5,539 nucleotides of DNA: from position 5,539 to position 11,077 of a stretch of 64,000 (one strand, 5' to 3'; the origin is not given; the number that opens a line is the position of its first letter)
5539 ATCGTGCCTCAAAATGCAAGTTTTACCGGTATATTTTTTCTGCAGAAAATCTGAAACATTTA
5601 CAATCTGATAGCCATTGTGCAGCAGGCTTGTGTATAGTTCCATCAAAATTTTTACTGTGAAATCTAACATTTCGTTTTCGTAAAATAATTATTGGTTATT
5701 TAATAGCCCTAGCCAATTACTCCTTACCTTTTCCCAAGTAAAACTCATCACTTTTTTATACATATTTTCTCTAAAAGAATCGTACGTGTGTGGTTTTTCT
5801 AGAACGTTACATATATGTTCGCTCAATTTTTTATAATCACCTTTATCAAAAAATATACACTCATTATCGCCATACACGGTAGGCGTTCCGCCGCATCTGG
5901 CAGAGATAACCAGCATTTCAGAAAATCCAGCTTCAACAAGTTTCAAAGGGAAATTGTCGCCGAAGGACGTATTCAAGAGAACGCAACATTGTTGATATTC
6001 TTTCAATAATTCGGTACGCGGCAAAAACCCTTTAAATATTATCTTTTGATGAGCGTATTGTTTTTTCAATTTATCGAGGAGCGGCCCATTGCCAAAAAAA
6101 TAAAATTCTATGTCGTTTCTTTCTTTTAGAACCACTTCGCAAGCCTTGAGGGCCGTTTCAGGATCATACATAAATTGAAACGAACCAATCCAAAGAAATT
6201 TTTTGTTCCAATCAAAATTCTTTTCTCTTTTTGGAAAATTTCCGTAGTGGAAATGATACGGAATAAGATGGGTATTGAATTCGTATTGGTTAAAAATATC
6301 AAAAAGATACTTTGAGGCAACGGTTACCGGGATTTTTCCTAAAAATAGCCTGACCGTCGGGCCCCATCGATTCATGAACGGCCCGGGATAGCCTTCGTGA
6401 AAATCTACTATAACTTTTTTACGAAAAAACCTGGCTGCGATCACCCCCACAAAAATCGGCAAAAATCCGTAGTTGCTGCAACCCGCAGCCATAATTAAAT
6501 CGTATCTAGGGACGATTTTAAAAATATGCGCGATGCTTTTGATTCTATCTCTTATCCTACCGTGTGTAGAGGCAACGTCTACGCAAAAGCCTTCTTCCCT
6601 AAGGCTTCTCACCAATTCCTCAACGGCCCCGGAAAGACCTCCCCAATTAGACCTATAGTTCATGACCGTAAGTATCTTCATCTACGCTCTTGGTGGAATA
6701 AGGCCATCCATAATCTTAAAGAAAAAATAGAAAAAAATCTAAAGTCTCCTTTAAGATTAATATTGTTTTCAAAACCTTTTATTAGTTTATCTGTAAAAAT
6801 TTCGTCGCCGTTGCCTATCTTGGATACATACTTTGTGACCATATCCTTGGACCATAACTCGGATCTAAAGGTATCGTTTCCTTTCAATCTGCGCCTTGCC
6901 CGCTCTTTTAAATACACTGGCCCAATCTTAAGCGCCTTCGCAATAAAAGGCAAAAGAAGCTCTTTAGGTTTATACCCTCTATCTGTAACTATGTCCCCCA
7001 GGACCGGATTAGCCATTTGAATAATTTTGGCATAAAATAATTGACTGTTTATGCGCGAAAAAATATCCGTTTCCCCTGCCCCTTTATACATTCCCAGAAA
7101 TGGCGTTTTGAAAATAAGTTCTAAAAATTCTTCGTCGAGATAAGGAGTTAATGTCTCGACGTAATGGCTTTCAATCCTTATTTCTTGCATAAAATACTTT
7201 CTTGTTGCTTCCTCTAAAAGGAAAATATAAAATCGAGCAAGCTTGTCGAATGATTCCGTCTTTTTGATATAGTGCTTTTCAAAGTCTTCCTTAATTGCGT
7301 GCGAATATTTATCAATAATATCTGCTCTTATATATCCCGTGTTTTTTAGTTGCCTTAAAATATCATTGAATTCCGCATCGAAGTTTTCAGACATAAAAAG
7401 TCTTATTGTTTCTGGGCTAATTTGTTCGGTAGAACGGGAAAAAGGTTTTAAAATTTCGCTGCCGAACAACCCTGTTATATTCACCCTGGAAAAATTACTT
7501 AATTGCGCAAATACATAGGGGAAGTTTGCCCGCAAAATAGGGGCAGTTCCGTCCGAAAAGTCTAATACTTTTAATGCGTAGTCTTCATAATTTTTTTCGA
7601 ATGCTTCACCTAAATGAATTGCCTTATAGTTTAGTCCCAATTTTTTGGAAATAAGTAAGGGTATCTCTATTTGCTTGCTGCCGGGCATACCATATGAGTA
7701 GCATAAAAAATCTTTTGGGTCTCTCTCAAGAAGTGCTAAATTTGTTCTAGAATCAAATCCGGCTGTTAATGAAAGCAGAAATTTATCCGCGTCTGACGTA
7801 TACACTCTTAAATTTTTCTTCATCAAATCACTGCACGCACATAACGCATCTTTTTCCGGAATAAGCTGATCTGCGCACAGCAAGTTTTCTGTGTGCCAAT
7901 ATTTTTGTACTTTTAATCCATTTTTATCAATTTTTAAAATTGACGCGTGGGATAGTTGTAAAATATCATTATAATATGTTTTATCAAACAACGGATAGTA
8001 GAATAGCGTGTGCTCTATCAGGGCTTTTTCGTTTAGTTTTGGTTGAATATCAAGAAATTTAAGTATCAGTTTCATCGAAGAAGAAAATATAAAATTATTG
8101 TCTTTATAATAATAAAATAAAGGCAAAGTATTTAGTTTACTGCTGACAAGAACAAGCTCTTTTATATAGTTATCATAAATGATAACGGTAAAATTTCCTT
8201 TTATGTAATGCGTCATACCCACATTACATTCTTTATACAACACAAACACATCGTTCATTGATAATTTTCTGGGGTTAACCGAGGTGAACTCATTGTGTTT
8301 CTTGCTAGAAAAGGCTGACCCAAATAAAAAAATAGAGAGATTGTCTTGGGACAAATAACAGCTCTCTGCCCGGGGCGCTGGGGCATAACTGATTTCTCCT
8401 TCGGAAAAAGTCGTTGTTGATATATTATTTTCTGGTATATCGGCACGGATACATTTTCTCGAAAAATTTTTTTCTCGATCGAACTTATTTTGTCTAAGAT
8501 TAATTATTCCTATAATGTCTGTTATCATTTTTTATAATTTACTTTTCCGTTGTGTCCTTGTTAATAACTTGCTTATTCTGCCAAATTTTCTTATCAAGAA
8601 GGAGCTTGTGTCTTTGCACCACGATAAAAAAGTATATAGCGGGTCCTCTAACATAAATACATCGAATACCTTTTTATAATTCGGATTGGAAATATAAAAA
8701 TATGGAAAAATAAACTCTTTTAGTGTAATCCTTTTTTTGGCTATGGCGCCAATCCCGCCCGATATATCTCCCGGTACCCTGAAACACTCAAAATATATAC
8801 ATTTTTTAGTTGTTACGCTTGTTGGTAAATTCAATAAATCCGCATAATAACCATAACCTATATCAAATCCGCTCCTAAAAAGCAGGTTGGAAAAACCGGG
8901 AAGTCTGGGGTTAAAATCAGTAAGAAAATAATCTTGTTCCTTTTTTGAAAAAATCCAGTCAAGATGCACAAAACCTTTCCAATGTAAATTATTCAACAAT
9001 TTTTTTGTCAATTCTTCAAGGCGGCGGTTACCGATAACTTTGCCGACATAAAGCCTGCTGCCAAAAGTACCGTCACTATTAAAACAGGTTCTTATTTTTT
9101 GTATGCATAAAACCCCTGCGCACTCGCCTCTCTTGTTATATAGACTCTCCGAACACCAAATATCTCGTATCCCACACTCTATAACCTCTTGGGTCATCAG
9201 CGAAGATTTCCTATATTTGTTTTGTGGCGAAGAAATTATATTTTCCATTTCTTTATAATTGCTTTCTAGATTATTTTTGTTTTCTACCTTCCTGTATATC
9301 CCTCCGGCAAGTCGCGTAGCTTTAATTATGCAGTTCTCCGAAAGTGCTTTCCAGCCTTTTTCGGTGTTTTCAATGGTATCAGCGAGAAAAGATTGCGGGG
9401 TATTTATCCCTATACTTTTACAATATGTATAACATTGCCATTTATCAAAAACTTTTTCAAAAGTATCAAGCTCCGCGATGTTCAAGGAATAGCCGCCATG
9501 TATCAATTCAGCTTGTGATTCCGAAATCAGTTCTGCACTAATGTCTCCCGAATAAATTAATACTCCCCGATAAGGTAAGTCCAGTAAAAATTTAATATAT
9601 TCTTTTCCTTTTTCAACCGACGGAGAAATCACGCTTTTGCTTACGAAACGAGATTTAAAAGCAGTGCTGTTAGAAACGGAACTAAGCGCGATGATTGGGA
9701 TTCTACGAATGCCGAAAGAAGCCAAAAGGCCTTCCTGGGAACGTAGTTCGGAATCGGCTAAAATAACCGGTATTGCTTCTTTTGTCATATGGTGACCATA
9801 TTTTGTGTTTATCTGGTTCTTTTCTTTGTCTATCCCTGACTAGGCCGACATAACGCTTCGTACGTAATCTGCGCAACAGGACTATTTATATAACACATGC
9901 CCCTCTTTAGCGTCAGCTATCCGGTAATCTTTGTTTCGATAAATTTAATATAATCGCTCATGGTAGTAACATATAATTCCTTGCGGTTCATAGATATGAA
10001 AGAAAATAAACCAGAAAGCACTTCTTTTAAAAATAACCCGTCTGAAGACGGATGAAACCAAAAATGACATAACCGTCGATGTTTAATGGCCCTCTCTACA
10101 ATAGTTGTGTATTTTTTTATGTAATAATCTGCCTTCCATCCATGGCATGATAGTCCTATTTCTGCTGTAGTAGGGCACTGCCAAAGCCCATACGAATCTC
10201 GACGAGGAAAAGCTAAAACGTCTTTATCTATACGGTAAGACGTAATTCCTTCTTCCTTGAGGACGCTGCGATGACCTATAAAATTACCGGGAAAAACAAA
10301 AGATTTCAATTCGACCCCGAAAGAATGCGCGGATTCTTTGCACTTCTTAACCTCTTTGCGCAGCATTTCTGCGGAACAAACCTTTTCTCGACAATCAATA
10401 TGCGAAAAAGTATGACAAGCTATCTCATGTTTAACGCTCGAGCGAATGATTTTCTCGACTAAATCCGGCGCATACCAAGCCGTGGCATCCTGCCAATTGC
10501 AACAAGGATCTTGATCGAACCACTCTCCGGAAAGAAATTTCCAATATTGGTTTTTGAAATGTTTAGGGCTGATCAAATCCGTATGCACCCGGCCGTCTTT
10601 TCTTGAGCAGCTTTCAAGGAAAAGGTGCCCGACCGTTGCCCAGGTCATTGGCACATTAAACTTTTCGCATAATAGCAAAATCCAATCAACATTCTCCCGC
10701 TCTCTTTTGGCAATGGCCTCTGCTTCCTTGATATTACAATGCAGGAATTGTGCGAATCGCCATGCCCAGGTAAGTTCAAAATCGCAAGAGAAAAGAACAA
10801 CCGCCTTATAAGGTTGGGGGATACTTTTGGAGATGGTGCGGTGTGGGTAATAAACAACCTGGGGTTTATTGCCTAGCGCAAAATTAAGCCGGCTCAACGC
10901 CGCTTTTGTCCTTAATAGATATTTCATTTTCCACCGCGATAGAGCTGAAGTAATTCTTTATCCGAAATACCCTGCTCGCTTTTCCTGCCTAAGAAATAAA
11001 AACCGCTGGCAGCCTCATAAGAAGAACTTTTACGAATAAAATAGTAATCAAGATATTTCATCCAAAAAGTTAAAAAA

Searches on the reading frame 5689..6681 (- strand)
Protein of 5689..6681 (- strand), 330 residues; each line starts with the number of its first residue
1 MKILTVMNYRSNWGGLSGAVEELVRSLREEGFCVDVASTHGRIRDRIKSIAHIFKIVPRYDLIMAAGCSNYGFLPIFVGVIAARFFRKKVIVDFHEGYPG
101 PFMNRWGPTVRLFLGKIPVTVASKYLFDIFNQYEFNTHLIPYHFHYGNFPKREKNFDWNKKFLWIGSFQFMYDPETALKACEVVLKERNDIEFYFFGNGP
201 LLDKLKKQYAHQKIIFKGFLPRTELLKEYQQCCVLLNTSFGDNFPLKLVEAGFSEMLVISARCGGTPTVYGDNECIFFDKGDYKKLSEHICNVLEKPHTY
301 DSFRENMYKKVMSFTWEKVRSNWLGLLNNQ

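Call 3: search_protein_families(library=pfam, proteins=[window:5689-6681:-], max_evalue=0.01)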
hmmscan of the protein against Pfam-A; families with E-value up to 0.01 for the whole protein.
window:5689-6681:- (330 aa): 3 families
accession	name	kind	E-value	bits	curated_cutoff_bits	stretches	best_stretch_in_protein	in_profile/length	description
PF00534.26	Glycos_transf_1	-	4.8e-19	69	26.4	1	156-309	12-171/172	Glycosyl transferases group 1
PF13692.12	Glyco_trans_1_4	-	1.8e-16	61.1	27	1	160-295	2-141/142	Glycosyl transferases group 1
PF13524.12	Glyco_trans_1_2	-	3e-08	34.2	25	1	184-314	9-133/144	Glycosyl transferase-like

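Call 4: search_protein_families(library=ncbifam, proteins=[window:5689-6681:-], max_evalue=0.01)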
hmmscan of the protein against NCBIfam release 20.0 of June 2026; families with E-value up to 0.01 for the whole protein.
window:5689-6681:- (330 aa): 11 families
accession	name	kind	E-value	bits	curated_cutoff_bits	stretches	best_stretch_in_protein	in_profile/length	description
NF047684.1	TeichurnBiosyTuaC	equivalog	3.3e-10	39.4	550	1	188-312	245-370/391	teichuronic acid biosynthesis protein TuaC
NF050056.1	ProtGlycPglH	equivalog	2.2e-09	36.9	600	1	141-328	165-351/354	GalNAc-alpha-(1->4)-GalNAc-alpha-(1->3)-diNAcBac-PP-undecaprenol alpha-1,4-N-acetyl-D-galactosaminyltransferase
TIGR03999.1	thiol_BshA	equivalog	3.8e-07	29.3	273.7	1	189-320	228-363/375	N-acetyl-alpha-D-glucosaminyl L-malate synthase BshA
TIGR04063.1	stp3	hypoth_equivalog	8.4e-07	28.2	442.05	1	164-313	218-377/397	TIGR04063 family PEP-CTERM/XrtA system glycosyltransferase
NF049988.1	MGlcDAGSynMgs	equivalog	2e-06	27.4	400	1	186-321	240-378/398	alpha-monoglucosyldiacylglycerol synthase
NF047881.1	glyco_SdgB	exception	5.6e-06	25.3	800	1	186-323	348-489/496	serine-aspartate repeat adhesin O-glycosyltransferase SdgB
NF038298.1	EPS_HpsO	equivalog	7.2e-06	25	575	1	240-313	297-369/388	hormogonium polysaccharide biosynthesis glycosyltransferase HpsO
TIGR04348.1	TIGR04348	equivalog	1.4e-05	24.3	300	1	165-328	143-309/310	selenoneine biosynthesis selenosugar synthase SenB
NF047880.1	glyco_SdgA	exception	4.1e-05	22.3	800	1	180-327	336-487/488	serine-aspartate repeat adhesin O-glycosyltransferase SdgA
TIGR03449.1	mycothiol_MshA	equivalog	4.3e-05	22.6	462.5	1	211-320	283-393/406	D-inositol-3-phosphate glycosyltransferase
NF007396.0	PRK09922.1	equivalog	0.0041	16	385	1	123-301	157-331/361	lipopolysaccharide 1,6-galactosyltransferase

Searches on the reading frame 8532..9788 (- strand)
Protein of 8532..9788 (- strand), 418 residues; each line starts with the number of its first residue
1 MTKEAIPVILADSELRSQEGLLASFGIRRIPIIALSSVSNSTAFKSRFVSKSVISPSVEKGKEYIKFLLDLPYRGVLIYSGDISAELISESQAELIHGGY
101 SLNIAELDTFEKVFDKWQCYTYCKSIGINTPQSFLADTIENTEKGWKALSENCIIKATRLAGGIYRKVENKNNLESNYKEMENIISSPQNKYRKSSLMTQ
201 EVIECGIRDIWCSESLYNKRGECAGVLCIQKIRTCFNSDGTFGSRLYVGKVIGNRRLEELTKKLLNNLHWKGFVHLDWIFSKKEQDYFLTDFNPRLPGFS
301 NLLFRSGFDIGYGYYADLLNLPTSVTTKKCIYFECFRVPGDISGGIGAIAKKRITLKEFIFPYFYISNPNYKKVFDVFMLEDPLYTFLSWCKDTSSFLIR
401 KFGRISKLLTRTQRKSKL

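Call 3: search_protein_families(library=pfam, proteins=[window:8532-9788:-], max_evalue=0.01)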
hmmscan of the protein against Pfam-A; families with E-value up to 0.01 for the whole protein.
window:8532-9788:- (418 aa): 1 family
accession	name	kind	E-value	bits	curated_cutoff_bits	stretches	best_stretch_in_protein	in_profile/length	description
PF02655.19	ATP-grasp_3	-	0.00025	21.6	23.2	1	115-297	3-158/160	ATP-grasp domain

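Call 4: search_protein_families(library=ncbifam, proteins=[window:8532-9788:-], max_evalue=0.01)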
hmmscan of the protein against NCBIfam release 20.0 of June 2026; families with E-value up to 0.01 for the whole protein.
window:8532-9788:- (418 aa): 7 families
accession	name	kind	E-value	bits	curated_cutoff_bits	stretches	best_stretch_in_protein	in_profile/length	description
NF009404.0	PRK12767.1-3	equivalog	5.6e-10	38.6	316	1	52-298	46-286/344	carbamoyl phosphate synthase-like protein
NF009406.0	PRK12767.1-5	equivalog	8.9e-09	34.8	271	1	51-309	47-284/327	carbamoyl phosphate synthase-like protein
NF009405.0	PRK12767.1-4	equivalog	4.7e-08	32.4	390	1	53-298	48-268/320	carbamoyl phosphate synthase-like protein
NF009403.0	PRK12767.1-2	equivalog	1.6e-05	24.3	286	1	90-224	82-218/342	carbamoyl phosphate synthase-like protein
NF002527.0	PRK01966.1-3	equivalog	0.00084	18.6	310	0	113-177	116-184/332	D-alanine--D-alanine ligase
TIGR01205.1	D_ala_D_alaTIGR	subfamily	0.0024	16.9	245.65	0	255-301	247-291/318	D-alanine--D-alanine ligase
NF053643.1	Ddl_archaea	equivalog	0.0092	15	500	0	112-298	103-274/367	putative pseudomurein biosynthesis ATP-grasp protein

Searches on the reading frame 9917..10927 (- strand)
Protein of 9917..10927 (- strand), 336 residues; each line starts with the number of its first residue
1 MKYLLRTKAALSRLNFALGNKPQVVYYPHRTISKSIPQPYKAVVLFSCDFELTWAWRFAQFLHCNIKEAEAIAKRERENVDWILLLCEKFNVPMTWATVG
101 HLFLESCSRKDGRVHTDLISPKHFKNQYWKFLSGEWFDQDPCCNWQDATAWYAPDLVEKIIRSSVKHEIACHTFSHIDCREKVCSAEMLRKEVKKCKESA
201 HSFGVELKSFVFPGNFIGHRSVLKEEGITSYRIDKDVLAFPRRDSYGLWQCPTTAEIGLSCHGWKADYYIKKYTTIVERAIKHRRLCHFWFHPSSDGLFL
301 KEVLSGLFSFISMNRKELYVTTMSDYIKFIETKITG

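Call 3: search_protein_families(library=pfam, proteins=[window:9917-10927:-], max_evalue=0.01)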
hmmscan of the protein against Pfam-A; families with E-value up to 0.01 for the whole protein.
window:9917-10927:- (336 aa): 1 family
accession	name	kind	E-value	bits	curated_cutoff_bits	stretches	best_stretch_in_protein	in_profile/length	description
PF01522.26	Polysacc_deac_1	-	7.7e-05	23.1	23.1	1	131-218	38-109/124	Polysaccharide deacetylase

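Call 4: search_protein_families(library=ncbifam, proteins=[window:9917-10927:-], max_evalue=0.01)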
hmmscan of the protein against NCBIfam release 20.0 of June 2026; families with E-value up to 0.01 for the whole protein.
window:9917-10927:- (336 aa): 3 families
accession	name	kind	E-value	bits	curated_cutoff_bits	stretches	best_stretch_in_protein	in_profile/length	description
NF050820.1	PolSacchBiosHfsH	equivalog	8.6e-07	28.9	400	1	164-213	91-139/249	oligosaccharide deacetylase HfsH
TIGR04243.1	nodulat_NodB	equivalog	0.00061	19.3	240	1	153-198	43-84/197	chitooligosaccharide deacetylase NodB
TIGR03006.1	pepcterm_polyde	equivalog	0.0026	16.9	276.2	0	153-252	62-159/272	XrtA system polysaccharide deacetylase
